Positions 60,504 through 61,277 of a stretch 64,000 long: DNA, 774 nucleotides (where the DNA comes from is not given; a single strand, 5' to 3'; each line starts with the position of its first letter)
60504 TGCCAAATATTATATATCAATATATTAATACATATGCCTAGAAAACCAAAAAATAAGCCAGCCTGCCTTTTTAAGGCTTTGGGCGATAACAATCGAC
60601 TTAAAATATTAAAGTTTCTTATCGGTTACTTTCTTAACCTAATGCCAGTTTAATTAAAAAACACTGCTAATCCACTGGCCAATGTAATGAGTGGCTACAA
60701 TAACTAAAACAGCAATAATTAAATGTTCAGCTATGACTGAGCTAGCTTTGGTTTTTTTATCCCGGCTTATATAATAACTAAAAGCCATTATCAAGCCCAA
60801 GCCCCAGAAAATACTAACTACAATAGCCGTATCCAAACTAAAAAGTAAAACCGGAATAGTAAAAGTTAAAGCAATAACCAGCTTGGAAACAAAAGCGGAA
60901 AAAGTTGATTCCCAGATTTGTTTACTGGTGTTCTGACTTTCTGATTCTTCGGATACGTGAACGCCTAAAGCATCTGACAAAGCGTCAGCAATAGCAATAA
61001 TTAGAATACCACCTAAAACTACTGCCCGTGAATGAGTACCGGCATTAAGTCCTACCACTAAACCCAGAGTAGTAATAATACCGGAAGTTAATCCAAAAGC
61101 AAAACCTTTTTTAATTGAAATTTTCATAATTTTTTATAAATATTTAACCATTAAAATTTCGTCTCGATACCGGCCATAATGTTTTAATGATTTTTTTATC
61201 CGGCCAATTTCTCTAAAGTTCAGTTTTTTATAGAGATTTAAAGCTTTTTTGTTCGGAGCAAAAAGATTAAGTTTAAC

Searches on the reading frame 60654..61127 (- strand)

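Call 4: search_protein_families(library=pfam, proteins=[window:60654-61127:-], max_evalue=0.1)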
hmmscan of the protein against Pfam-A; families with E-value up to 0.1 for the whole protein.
window:60654-61127:- (157 aa): 4 families
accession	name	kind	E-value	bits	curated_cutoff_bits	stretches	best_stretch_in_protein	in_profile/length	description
PF01988.24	VIT1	-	1.2e-08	35.5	28.1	1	10-69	5-65/214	VIT family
PF07264.17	EI24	-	0.0036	17.9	32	1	17-123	62-159/199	Sulfate transporter CysZ/Etoposide-induced protein 2.4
PF09843.14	DUF2070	-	0.0052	15.6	30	1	16-146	19-148/561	Predicted membrane protein (DUF2070)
PF06161.16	DUF975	-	0.0077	16.5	34.8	1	41-146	57-156/243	Protein of unknown function (DUF975)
